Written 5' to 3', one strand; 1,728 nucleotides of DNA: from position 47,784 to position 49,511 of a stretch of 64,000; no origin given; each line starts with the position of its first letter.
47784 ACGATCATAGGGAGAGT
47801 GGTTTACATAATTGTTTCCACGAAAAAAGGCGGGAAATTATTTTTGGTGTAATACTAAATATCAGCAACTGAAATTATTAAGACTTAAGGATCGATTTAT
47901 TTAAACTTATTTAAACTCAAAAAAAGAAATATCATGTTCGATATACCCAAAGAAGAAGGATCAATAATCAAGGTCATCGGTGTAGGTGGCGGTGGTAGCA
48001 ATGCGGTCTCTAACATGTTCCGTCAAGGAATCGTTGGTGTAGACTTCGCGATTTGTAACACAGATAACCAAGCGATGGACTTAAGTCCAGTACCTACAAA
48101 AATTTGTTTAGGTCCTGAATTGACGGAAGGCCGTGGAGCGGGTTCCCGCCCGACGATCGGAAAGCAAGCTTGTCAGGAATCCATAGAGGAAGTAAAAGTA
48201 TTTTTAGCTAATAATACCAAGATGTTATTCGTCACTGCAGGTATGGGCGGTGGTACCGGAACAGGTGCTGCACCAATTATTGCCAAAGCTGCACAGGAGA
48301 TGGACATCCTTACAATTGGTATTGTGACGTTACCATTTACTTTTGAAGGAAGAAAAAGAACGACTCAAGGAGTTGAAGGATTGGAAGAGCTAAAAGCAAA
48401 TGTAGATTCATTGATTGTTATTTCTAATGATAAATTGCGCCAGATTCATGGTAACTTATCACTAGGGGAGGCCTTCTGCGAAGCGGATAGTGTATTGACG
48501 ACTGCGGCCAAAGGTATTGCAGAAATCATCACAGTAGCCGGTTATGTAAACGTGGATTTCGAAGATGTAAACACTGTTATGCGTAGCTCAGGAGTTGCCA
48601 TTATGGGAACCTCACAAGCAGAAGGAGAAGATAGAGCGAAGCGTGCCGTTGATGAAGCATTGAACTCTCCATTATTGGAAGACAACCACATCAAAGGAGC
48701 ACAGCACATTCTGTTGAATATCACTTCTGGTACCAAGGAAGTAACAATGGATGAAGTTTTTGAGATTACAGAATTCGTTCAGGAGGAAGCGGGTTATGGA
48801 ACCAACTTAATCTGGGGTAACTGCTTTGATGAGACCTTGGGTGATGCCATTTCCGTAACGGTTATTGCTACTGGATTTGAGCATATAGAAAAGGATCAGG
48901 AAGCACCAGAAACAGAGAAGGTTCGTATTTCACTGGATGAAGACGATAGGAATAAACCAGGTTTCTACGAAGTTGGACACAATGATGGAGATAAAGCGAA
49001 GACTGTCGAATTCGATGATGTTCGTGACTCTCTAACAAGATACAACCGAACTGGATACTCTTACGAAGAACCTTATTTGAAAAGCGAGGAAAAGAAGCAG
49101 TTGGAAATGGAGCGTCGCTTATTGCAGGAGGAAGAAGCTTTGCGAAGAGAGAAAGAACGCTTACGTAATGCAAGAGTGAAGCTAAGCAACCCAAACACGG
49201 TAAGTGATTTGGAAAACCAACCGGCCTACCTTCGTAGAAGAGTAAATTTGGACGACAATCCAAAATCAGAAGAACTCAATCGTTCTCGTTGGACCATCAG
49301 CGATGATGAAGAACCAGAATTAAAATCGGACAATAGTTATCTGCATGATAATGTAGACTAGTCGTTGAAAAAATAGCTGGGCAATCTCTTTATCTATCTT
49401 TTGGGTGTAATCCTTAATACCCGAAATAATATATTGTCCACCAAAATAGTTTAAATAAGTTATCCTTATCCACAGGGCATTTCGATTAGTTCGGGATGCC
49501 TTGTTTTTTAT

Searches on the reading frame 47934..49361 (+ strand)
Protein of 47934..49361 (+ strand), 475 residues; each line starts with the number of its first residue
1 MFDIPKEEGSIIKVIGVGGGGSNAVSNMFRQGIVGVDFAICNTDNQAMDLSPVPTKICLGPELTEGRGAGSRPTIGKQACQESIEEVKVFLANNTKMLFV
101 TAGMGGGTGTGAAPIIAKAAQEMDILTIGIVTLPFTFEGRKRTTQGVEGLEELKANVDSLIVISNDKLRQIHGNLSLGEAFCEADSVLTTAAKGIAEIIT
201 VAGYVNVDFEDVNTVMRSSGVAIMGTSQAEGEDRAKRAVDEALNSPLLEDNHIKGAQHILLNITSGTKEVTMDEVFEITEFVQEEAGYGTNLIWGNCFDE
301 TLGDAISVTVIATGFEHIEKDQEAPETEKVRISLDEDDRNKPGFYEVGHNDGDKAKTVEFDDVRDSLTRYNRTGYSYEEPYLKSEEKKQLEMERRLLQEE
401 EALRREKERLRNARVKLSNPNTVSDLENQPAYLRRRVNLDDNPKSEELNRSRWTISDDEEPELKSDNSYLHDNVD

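Call 12: search_protein_families(library=pfam, proteins=[window:47934-49361:+])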
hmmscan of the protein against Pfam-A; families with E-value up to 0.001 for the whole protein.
window:47934-49361:+ (475 aa): 2 families
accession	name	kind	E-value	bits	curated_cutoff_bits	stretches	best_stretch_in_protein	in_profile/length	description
PF00091.31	Tubulin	-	2.3e-43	149.1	33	1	12-171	2-188/190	Tubulin/FtsZ family, GTPase domain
PF12327.13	FtsZ_C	-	2.1e-24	86.1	27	1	220-316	1-95/95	FtsZ family, C-terminal domain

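Call 13: find_encoding_contigs(protein=window:47934-49361:+, flank=10000, max_places=10)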
Protein window:47934-49361:+ (475 aa): 13 contigs read that carry it; 8 places shown.
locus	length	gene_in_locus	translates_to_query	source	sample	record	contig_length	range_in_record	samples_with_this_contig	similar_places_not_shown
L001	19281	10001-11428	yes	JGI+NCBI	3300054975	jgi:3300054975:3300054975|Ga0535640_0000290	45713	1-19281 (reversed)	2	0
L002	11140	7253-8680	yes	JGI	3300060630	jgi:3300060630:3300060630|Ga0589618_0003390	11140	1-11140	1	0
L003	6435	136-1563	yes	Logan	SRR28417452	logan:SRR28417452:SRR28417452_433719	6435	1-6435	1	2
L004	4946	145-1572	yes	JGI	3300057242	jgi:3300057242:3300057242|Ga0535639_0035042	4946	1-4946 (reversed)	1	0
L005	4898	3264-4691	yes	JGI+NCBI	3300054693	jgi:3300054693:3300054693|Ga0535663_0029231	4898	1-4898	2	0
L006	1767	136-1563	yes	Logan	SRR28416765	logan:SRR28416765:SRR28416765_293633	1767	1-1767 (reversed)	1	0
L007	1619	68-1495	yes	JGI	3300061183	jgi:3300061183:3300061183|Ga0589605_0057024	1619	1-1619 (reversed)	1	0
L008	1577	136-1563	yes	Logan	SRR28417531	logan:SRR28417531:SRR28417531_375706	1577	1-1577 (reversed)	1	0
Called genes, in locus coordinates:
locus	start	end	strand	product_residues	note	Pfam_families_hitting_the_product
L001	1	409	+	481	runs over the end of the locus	PF01225:Mur_ligase, PF08245:Mur_ligase_M, PF02875:Mur_ligase_C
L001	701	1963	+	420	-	PF10555:MraY_sig1 (faint), PF00953:Glycos_transf_4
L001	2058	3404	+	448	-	PF21377:MurD_N, PF21799:MurD-like_N (weak), PF08245:Mur_ligase_M, PF02875:Mur_ligase_C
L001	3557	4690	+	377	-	PF01098:FTSW_RODA_SPOVE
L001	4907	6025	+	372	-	PF03033:Glyco_transf_28, PF04101:Glyco_tran_28_C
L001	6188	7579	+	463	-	PF01225:Mur_ligase, PF08245:Mur_ligase_M, PF02875:Mur_ligase_C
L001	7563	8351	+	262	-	PF08478:POTRA_1 (weak)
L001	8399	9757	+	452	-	PF14450:FtsA (weak), PF02491:SHS2_FTSA, PF06723:MreB_Mbl, PF11104:PilM_2 (weak), PF06277:EutA (weak), PF14450:FtsA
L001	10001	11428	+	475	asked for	PF00091:Tubulin, PF12327:FtsZ_C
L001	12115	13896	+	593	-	PF18962:Por_Secre_tail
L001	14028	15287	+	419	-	PF04389:Peptidase_M28, PF13180:PDZ_2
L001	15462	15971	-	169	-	PF19569:START_2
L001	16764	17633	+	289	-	PF00140:Sigma70_r1_2, PF04542:Sigma70_r2, PF04539:Sigma70_r3, PF04545:Sigma70_r4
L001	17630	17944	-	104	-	-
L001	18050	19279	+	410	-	PF00044:Gp_dh_N, PF02800:Gp_dh_C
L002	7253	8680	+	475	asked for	PF00091:Tubulin, PF12327:FtsZ_C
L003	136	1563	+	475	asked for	PF00091:Tubulin, PF12327:FtsZ_C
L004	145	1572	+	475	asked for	PF00091:Tubulin, PF12327:FtsZ_C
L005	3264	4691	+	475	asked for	PF00091:Tubulin, PF12327:FtsZ_C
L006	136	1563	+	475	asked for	PF00091:Tubulin, PF12327:FtsZ_C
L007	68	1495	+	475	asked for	PF00091:Tubulin, PF12327:FtsZ_C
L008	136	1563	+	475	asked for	PF00091:Tubulin, PF12327:FtsZ_C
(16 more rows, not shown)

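Call 19: find_related_loci(query=window:47934-49361:+, collection=genome_contigs, flank=10000)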
Query window:47934-49361:+ (475 aa) in genome_contigs; peptide patterns used: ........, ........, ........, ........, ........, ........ (x = any residue, [..] = any of these).
600 stretches matched a pattern (row limit reached: there are more); 559 encode a relative of the query (tblastn E <= 1e-3); the best 80 are kept; 80 distinct loci.
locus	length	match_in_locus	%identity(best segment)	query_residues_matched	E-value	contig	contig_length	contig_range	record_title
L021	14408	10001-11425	96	1-475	0e+0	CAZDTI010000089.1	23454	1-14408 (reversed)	MAG TPA_asm: uncultured Saprospiraceae bacterium isolate SRP065251_co2_95 genome assembly, contig: NODE_1036_length_2345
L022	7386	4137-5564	93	1-475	0e+0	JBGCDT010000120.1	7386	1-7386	MAG: Saprospiraceae bacterium isolate SGMAG-66 contig120, whole genome shotgun sequence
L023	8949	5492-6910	80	1-475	0e+0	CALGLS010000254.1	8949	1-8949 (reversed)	MAG: uncultured Saprospiraceae bacterium isolate H3_Bin_METABAT__84_sub_1 genome assembly, contig: c_000000748396, whole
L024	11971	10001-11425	74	2-475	0e+0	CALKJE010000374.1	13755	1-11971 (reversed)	MAG: uncultured Saprospiraceae bacterium isolate H4_Bin_Bin_70_1_1 genome assembly, contig: c_000003794928, whole genome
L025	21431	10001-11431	74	1-475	0e+0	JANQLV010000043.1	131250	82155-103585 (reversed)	MAG: Saprospiraceae bacterium isolate PL25a_bin.71 k99_2933542, whole genome shotgun sequence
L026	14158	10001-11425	75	2-475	0e+0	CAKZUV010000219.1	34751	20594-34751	MAG: uncultured Saprospiraceae bacterium isolate L4_Bin_Bin_16_1 genome assembly, contig: c_000000328506, whole genome s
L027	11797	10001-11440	73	1-475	0e+0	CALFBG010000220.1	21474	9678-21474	MAG: uncultured Saprospiraceae bacterium isolate H3_Bin_Bin_188_1_1 genome assembly, contig: c_000000143566, whole genom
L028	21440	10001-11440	73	1-475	0e+0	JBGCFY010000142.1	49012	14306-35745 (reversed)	MAG: Saprospiraceae bacterium isolate SGMAG-11 contig142, whole genome shotgun sequence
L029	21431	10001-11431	73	1-475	0e+0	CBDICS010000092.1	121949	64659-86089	MAG: Saprospiraceae bacterium isolate a23b7677-c5c3-4575-ba98-54ad289a6580 genome assembly, contig: contig_92, whole gen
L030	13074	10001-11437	71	1-475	0e+0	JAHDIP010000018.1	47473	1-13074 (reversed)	MAG: Saprospiraceae bacterium isolate MAG-96 RZ_2036, whole genome shotgun sequence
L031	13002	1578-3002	74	2-475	0e+0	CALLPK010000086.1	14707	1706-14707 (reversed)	MAG: uncultured Saprospiraceae bacterium isolate H3_Bin_Bin_89_1 genome assembly, contig: c_000003241808, whole genome s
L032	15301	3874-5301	76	1-475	0e+0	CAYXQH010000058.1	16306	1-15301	MAG TPA_asm: uncultured Saprospiraceae bacterium isolate binchicken_co385_29 genome assembly, contig: NODE_2743_length_1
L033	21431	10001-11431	73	1-475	0e+0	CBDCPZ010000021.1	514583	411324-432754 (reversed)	MAG: Saprospiraceae bacterium isolate eb120f03-7265-40b6-ab1b-fd685c672cd3 genome assembly, contig: contig_21, whole gen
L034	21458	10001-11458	70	1-475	0e+0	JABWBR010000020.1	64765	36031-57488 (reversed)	MAG: Saprospiraceae bacterium isolate MAG_35 scaffold_334, whole genome shotgun sequence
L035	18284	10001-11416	75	2-475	0e+0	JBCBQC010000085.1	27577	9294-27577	MAG: Bacteroidota bacterium isolate J06634_9 NODE_85_length_27577_cov_9.438945, whole genome shotgun sequence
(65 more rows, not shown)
